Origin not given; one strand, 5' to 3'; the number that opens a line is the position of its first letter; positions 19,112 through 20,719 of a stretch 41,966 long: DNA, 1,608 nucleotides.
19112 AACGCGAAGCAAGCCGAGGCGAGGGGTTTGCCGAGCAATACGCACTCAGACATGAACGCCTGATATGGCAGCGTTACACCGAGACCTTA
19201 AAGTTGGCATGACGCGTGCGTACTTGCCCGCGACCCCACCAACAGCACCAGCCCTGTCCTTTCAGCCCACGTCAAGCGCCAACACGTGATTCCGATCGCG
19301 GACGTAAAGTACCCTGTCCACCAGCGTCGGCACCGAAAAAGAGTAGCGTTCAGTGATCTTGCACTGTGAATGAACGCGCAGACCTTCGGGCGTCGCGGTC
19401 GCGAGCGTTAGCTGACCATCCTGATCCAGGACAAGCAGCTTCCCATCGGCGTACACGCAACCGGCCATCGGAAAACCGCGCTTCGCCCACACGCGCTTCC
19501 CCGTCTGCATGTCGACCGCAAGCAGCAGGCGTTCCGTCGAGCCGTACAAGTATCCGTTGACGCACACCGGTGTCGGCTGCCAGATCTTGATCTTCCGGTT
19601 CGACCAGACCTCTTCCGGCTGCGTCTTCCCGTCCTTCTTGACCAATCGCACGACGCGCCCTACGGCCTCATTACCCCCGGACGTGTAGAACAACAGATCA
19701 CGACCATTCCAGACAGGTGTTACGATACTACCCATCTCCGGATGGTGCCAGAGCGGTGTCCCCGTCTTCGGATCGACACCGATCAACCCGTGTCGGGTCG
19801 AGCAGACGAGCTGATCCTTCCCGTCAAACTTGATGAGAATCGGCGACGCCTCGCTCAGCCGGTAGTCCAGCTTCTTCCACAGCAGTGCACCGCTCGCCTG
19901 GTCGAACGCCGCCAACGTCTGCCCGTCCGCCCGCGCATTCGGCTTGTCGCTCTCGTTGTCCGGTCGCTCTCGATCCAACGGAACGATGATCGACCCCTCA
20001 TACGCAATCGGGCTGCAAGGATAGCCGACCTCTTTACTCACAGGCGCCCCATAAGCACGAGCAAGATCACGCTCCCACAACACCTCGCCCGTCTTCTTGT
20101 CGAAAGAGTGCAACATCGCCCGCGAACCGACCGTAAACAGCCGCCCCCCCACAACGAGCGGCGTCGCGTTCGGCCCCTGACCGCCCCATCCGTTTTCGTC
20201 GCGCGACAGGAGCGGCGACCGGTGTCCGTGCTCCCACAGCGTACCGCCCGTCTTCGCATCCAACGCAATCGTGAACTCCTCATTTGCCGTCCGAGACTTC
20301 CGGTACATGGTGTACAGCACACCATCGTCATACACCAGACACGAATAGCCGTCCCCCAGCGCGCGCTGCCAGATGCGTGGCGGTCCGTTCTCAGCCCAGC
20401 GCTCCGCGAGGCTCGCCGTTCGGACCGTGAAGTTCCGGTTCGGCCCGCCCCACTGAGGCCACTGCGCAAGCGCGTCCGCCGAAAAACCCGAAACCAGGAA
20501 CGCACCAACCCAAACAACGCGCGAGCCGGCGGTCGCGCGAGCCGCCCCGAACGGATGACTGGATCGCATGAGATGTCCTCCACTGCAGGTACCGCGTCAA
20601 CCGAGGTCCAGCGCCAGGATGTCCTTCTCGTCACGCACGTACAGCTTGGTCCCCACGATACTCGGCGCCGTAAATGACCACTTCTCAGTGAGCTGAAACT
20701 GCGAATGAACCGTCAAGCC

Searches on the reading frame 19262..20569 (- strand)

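Call 73: search_protein_families(library=pfam, max_evalue=0.00001, proteins=[window:19262-20569:-])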
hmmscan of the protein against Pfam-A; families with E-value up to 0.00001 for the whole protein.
window:19262-20569:- (435 aa): 2 families
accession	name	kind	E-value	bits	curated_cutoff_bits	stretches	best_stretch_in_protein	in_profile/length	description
PF13360.13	PQQ_2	-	2.3e-27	96.6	27.6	1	101-362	5-232/233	Outer membrane protein assembly factor BamB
PF01011.28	PQQ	-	2e-13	50.4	26.7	0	133-170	49-86/595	Glucose/ethanol/alcohol dehydrogenase, beta-propeller domain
